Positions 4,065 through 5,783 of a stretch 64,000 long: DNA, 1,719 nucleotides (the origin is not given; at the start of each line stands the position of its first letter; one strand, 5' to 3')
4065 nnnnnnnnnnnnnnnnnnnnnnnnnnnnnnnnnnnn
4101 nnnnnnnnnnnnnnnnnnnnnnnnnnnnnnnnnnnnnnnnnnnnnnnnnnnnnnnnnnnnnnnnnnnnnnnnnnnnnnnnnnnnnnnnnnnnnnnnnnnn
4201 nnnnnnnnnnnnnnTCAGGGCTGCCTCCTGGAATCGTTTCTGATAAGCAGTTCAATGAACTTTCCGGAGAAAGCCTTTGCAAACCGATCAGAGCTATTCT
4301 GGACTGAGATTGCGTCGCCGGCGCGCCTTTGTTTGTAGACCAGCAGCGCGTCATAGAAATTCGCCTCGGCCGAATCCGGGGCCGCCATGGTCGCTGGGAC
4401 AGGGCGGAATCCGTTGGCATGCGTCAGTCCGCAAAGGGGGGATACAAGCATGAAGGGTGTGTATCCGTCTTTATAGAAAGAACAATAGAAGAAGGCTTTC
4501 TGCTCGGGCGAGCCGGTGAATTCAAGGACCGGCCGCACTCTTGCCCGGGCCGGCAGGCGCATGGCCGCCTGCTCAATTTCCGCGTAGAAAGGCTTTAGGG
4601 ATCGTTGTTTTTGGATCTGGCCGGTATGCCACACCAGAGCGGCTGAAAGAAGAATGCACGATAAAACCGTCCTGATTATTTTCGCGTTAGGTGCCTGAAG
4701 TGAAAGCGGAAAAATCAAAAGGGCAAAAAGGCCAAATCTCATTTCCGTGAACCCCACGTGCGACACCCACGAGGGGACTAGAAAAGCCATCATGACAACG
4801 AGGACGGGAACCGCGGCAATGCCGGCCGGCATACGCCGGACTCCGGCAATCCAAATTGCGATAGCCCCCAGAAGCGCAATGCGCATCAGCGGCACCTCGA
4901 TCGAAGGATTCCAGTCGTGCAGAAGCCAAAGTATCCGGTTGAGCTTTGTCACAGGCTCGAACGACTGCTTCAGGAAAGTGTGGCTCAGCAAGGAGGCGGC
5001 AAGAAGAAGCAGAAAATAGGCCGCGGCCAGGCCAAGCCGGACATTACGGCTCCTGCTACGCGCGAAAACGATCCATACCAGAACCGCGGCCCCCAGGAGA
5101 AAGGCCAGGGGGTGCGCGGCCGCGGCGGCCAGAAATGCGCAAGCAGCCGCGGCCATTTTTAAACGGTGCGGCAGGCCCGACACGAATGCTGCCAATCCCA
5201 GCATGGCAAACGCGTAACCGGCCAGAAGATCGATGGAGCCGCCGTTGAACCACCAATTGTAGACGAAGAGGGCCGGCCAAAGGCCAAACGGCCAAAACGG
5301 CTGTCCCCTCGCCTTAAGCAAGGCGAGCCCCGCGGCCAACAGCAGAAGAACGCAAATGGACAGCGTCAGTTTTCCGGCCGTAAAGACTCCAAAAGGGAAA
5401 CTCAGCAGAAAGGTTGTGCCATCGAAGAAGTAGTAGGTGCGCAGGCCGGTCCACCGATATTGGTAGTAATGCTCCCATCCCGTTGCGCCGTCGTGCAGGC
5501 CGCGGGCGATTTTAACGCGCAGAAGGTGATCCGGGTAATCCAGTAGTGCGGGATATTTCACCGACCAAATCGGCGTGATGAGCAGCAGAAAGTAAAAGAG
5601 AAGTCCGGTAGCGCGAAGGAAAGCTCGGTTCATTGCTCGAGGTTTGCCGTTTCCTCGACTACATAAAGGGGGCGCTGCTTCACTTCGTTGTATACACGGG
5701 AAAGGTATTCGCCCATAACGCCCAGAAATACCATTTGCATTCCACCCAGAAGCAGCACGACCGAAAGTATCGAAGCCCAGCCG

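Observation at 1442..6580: Translationally coupled operon: an Und-P-sugar synthase-type GT2 followed by three different polytopic membrane proteins, at least one GT-C/PMT-like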

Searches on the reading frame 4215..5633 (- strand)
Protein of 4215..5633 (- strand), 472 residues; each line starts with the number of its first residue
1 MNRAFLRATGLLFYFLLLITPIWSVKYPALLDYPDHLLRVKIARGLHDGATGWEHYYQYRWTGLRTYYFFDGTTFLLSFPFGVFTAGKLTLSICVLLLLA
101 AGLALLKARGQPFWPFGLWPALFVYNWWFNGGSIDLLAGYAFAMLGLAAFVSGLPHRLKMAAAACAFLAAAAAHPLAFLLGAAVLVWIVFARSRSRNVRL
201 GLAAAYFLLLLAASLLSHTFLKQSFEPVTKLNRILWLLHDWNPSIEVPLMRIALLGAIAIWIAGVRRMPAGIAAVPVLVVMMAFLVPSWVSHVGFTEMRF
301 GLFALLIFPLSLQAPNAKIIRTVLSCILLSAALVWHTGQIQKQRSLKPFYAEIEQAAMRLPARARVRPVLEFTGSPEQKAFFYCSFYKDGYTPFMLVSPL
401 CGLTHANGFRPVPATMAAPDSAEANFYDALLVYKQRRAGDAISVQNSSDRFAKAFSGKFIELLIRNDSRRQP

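Call 9: search_protein_families(library=pfam, proteins=[window:4215-5633:-], max_evalue=0.1)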
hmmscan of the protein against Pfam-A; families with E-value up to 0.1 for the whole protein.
window:4215-5633:- (472 aa): 1 family
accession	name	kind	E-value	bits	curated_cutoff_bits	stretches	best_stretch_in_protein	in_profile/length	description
PF11893.13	DUF3413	-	0.0069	16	27.1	1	257-327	23-89/248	Domain of unknown function (DUF3413)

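Call 10: search_protein_families(library=ncbifam, proteins=[window:4215-5633:-], max_evalue=0.1)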
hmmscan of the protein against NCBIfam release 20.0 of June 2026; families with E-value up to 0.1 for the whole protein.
window:4215-5633:- (472 aa): 1 family
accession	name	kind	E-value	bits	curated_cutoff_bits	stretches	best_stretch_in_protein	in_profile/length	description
NF006460.0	PRK08849.1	equivalog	0.055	12.3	598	1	397-466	293-363/386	2-octaprenyl-3-methyl-6-methoxy-1,4-benzoquinol hydroxylase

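Call 13: search_solved_structures(query=window:4215-5633:-, max_evalue=10)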
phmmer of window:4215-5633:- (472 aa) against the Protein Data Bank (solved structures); distinct sequences matched with E-value up to 10: 3.
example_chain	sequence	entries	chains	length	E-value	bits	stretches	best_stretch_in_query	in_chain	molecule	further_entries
6sgz_D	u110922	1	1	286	0.36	12.9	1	359-415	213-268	ESX-3 secretion system protein EccE3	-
6sgw_G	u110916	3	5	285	0.37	12.9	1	359-415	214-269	ESX-3 secretion system protein EccE3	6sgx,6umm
6lar_G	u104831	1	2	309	0.38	12.8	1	359-415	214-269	ESX-3 secretion system protein EccE3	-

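Call 15: find_homologous_proteins(query=window:4215-5633:-, max_evalue=0.001)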
Query window:4215-5633:- (472 aa): 2 proteins with E <= 0.001 among 8000 candidates.
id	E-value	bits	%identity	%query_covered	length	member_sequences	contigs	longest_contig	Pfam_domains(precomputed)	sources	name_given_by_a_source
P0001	3.1e-166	572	57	99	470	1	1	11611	-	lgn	-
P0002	2.2e-9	55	29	54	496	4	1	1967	-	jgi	jgi:hypothetical protein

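Call 17: find_encoding_contigs(protein=P0001, flank=10000, max_places=3)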
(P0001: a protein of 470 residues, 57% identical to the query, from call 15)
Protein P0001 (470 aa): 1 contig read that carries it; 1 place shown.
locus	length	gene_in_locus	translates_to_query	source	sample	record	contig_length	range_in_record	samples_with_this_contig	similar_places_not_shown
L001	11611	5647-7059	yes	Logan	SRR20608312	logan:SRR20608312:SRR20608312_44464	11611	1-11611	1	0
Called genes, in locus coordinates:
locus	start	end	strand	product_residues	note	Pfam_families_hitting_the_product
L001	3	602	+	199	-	?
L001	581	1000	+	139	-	PF04892:VanZ-LLP1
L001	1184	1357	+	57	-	-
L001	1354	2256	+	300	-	PF00350:Dynamin_N (weak), PF01926:MMR_HSR1, PF02421:FeoB_N, PF03193:RsgA_GTPase (faint), PF04548:AIG1, PF07650:KH_2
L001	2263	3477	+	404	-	PF20511:PMI_typeI_cat, PF21621:MPI_cupin_dom (weak)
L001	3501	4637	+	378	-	PF13439:Glyco_transf_4, PF00534:Glycos_transf_1 (weak), PF13692:Glyco_trans_1_4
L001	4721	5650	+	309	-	PF00535:Glycos_transf_2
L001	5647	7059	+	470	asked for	-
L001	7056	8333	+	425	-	PF13231:PMT_2 (weak)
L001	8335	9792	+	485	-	PF13231:PMT_2 (weak)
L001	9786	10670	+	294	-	PF00535:Glycos_transf_2, PF13641:Glyco_tranf_2_3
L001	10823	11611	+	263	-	?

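Call 25: find_homologous_proteins(query=A4, max_evalue=0.01)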
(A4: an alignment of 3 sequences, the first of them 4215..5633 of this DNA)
Query A4 (3 sequences) (472 aa, profile of the alignment): 11 proteins with E <= 0.01 among 8000 candidates.
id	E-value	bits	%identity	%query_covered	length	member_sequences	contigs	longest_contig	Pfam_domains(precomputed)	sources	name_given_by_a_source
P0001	1.6e-243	827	57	99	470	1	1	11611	-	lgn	-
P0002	5.6e-205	700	29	54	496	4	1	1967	-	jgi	jgi:hypothetical protein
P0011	1.1e-19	89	28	32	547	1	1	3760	-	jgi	jgi:hypothetical protein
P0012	6.1e-18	83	34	7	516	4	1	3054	-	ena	-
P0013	2.4e-12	65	26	19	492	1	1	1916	-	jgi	jgi:hypothetical protein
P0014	2.6e-11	61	38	7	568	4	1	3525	-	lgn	-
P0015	7.8e-9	53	38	7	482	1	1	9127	-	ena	-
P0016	2.6e-8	51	-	-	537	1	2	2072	-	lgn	-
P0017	2.3e-5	42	27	39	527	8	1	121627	-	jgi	-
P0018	2.1e-4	38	43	4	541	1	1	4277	-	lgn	-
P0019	1.8e-3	35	40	9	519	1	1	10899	-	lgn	-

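Call 30: search_solved_structures(query=A5, max_evalue=10)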
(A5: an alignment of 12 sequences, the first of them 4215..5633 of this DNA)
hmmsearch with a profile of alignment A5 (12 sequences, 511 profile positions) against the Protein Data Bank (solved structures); distinct sequences matched with E-value up to 10: 1.
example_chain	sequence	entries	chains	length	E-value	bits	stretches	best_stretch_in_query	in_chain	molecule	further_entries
6me7_A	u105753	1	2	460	7.2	8.5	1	168-342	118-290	Soluble cytochrome b562,Melatonin receptor type 1B,Rubredoxin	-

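Call 39: predict_structure(alignment_id=A5)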
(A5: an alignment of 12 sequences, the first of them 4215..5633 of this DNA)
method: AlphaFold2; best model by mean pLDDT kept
length: 472 residues; sequences in the alignment: 12
mean_pLDDT: 73.6   pTM: 0.79
mean pLDDT of the five models: 73.6, 72.8, 70.2, 67.4, 66.8
residues with pLDDT >= 90: 72; 70-90: 251; 50-70: 84; < 50: 65
segments of 3 or more residues with pLDDT < 50: 128-131, 374-414, 437-446, 470-472
pLDDT, mean of each block of 10 residues (from residue 1): 74 88 78 75 71 57 64 92 92 92 90 80 64 79 95 94 95 87 88 84 75 58 66 64 70 82 73 81 70 65 84 80 83 78 78 83 72 50 40 33 33 53 75 62 53 87 75 42
secondary structure, 60 per line:
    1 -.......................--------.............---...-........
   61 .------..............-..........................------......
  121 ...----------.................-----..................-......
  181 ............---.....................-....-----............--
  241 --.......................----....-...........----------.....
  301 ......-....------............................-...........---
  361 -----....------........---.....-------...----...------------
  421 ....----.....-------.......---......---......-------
elements in order: H2-24 H33-45 H53-61 H68-81 H83-108 H115-123 H134-150 H156-173 H175-192 H196-216 H218-221 H227-238 H243-265 H270-273 H275-285 H296-306 H308-311 H318-345 H347-357 E366-369 H376-383 H421-424 E429-433 H441-447 E451-456 E460-465

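Call 51: search_protein_representatives(alignment_id=A5)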
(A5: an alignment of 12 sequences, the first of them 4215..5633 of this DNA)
Query: 12 sequences, 511 profile positions. Proteins with E-value up to 0.001 (for the whole library): 12199; up to 1e-10: 8891; up to 1e-30: 2905. The best 150 are listed.
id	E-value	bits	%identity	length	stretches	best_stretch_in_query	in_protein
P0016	8.1e-146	503.3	-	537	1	9-505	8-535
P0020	3.2e-129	448.5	-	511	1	9-504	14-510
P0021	1.4e-126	439.8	-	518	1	7-484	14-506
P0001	2.4e-123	429.2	-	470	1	9-507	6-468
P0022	5.1e-121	421.5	-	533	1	13-470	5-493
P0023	1.2e-119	416.9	-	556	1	2-497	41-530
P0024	4.2e-117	408.5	-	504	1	8-480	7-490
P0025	5.2e-114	398.4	-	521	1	14-470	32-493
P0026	8.6e-114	397.6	-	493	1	12-502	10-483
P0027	9.4e-113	394.2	-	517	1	12-481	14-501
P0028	3.3e-110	385.8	-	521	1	10-500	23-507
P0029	3.4e-109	382.5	-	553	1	5-503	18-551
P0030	1.2e-108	380.7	-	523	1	12-503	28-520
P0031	1.7e-108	380.2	-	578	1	11-505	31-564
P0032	2.2e-108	379.8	-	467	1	23-484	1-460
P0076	5.1e-98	345.6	-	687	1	9-505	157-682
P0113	1.8e-94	333.9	-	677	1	9-504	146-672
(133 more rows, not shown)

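Call 53: search_protein_families(library=pfam, alignment_id=A7, max_evalue=0.01)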
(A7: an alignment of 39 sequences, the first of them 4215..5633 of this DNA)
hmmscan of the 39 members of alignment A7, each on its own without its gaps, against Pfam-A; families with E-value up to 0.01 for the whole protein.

A. member 1, window:4215-5633:- (472 aa): 1 family
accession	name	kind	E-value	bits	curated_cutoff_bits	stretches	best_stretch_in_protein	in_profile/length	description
PF11893.13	DUF3413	-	0.0069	16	27.1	1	257-327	23-89/248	Domain of unknown function (DUF3413)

B. families by the number of members that match (of 39 scanned): 2 families
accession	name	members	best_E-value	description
PF04138.20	GtrA_DPMS_TM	2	3.7e-24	GtrA/DPMS, transmembrane domain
PF11893.13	DUF3413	1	0.0069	Domain of unknown function (DUF3413)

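Call 54: search_protein_families(library=ncbifam, alignment_id=A7, max_evalue=0.01)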
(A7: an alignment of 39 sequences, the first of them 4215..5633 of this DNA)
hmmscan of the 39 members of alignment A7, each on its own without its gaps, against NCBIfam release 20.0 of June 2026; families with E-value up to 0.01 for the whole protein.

A. member 1, window:4215-5633:- (472 aa): 0 families

B. families by the number of members that match (of 39 scanned): 2 families
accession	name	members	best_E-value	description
NF006220.0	PRK08345.1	1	0.0018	cytochrome-c3 hydrogenase subunit gamma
NF041865.1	EpsU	1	0.0099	exopolysaccharide biosynthesis GT2 family glycosyltransferase EpsU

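Call 56: find_encoding_contigs(protein=P0017, flank=8000, max_places=2)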
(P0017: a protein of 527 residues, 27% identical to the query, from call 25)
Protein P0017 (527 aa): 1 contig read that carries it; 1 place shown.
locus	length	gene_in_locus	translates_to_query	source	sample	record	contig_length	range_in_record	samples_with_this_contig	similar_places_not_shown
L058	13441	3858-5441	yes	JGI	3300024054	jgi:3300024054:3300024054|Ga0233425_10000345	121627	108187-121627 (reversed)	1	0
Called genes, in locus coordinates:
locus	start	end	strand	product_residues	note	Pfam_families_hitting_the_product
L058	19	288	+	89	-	PF01016:Ribosomal_L27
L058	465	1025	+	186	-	PF13302:Acetyltransf_3, PF00583:Acetyltransf_1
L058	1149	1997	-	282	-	PF10118:Metal_hydrol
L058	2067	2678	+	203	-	PF00440:TetR_N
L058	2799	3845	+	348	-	PF01018:GTP1_OBG, PF01926:MMR_HSR1, PF02421:FeoB_N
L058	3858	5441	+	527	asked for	-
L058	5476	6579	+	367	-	PF00696:AA_kinase, PF01472:PUA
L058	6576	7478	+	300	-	PF01073:3Beta_HSD, PF01370:Epimerase, PF04321:RmlD_sub_bind (weak), PF05368:NmrA, PF07993:NAD_binding_4 (faint), PF13460:NAD_binding_10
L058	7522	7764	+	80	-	PF14573:PP-binding_2 (weak), PF00550:PP-binding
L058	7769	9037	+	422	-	PF00155:Aminotran_1_2, PF00266:Aminotran_5 (weak), PF01053:Cys_Met_Meta_PP, PF01212:Beta_elim_lyase (weak)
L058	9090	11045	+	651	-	PF05227:CHASE3, PF00512:HisKA (weak), PF02518:HATPase_c, PF00072:Response_reg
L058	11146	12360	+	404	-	PF03739:LptF_LptG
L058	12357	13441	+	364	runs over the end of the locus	PF03739:LptF_LptG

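Call 57: find_encoding_contigs(protein=P0019, flank=8000, max_places=2)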
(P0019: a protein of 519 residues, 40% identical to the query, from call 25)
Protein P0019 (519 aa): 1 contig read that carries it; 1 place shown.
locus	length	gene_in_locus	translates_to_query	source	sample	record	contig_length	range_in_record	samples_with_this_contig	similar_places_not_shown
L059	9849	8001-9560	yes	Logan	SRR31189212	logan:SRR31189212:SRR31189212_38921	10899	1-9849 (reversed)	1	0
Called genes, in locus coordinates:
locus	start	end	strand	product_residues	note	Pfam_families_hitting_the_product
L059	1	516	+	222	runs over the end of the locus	PF00376:MerR, PF13411:MerR_1, PF09278:MerR-DNA-bind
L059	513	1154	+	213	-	PF01227:GTP_cyclohydroI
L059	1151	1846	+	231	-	PF00106:adh_short, PF08659:KR, PF13561:adh_short_C2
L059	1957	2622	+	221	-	PF02190:LON_substr_bdg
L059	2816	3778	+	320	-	PF13180:PDZ_2 (weak)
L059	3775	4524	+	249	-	PF07588:DUF1554 (faint)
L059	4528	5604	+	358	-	-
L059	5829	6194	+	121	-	-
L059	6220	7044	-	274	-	PF00528:BPD_transp_1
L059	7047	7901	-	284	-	PF00528:BPD_transp_1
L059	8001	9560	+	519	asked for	-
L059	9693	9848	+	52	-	?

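Call 58: find_encoding_contigs(protein=P0015, flank=8000, max_places=2)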
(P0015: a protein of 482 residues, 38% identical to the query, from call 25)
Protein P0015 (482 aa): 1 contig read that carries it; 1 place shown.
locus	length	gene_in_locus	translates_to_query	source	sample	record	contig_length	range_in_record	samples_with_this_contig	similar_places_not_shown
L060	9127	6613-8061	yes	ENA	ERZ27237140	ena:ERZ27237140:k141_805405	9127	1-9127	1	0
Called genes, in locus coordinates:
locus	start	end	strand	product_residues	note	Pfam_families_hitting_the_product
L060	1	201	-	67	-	?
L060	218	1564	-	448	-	PF01523:PmbA_TldD_1st, PF19290:PmbA_TldD_2nd, PF19289:PmbA_TldD_3rd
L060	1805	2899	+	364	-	PF13505:OMP_b-brl, PF01617:Surface_Ag_2 (weak), PF00691:OmpA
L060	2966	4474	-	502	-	PF20695:UbiD_N, PF01977:UbiD, PF20696:UbiD_C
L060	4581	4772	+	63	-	PF13773:DUF4170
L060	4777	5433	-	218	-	PF05175:MTS (weak), PF06325:PrmA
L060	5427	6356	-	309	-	PF01040:UbiA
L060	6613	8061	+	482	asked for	-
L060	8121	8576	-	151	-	PF03779:SPW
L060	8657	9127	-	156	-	?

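Call 66: search_protein_families(library=pfam, proteins=[P0076, P0113, L001:10823-11611:+, L001:8335-9792:+], max_evalue=1)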
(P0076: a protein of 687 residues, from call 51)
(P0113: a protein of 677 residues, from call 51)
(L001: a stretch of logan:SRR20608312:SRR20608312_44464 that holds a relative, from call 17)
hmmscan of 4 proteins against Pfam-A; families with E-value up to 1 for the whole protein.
P0076 (687 aa): 1 family
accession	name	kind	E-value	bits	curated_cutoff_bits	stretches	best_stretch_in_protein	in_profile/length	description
PF04138.20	GtrA_DPMS_TM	-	3.7e-24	85.6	26.1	1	27-141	2-117/117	GtrA/DPMS, transmembrane domain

P0113 (677 aa): 1 family
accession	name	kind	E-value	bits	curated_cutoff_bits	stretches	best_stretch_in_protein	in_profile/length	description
PF04138.20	GtrA_DPMS_TM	-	7.8e-14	52.3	26.1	1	16-129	2-117/117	GtrA/DPMS, transmembrane domain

L001:10823-11611:+ (263 aa): 1 family
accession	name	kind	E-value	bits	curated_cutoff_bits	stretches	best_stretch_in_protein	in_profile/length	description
PF14494.11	DUF4436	-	0.071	12.9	23.2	1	173-205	75-107/255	Domain of unknown function (DUF4436)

L001:8335-9792:+ (485 aa): 5 families
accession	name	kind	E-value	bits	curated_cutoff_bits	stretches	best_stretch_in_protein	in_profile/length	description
PF13231.12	PMT_2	-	4.3e-06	27.5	26.1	1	78-229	2-155/160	Dolichyl-phosphate-mannose-protein mannosyltransferase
PF02366.24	PMT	-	0.00056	20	22.7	1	102-214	88-204/245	Dolichyl-phosphate-mannose-protein mannosyltransferase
PF10861.13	DUF2784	-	0.0033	17.9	29.7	1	196-228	15-46/109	Protein of Unknown function (DUF2784)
PF19667.4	DUF6170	-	0.083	13.4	27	1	100-151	38-88/100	Family of unknown function (DUF6170)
PF19857.4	DUF6332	-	0.63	11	25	1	216-242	17-43/85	Family of unknown function (DUF6332)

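Call 68: search_dna_similar(query=P0015, collection=plasmids, mode=protein, max_rows=12)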
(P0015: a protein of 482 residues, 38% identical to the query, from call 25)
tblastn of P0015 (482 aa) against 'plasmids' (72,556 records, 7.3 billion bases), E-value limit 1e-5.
Records with a match: 11; places in all: 12; records where one place covers at least 80% of the query: 0.
Best place of each record, by identity: <60% 11.
By first word of the organism name: Azospirillum 7; Skermanella 2; Methylobacterium 1; Indioceanicola 1.
By predicted mobility (MOB-suite, as given by PLSDB): non-mobilizable 8; mobilizable 3.
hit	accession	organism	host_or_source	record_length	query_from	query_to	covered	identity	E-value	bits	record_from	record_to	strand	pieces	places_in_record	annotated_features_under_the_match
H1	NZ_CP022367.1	Azospirillum sp. TSH58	single cell,paddy soils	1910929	7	103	20%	44.3%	9e-15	85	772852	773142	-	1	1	record has no annotation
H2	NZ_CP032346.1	Azospirillum brasilense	soil sample,Agricultural field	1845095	7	103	20%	44.3%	1e-14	85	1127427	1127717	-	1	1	record has no annotation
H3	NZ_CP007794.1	Azospirillum argentinense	Triticum aestivum L.,Root,wheat ...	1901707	7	103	20%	44.3%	1e-14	84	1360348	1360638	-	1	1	record has no annotation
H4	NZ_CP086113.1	Skermanella rosea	single cell,hydrocarbon-contaminated ...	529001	7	103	20%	44.3%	2e-14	84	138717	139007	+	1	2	hypothetical protein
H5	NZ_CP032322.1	Azospirillum argentinense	soil sample,Agricultural field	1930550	7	103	20%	44.3%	3e-14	83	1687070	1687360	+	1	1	record has no annotation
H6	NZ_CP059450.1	Azospirillum brasilense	Prokaryotes,soil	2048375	7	103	20%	43.3%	3e-14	83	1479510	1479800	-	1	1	none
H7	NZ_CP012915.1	Azospirillum brasilense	Digitaria eriantha,microbe,root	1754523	7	103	20%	43.3%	3e-14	83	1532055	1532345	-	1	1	none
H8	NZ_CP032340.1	Azospirillum brasilense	soil sample,Agricultural field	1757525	7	103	20%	43.3%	3e-14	83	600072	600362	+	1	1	none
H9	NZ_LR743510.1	Methylobacterium bullatum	-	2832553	1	103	21%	39.8%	4e-9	67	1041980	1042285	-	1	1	none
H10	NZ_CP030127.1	Indioceanicola profundi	sediment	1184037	1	105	22%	38.1%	3e-9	67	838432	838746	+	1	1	none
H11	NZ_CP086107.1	Skermanella mucosa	single cell,crude oil contaminated ...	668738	6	105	21%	39.0%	2e-6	58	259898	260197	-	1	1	hypothetical protein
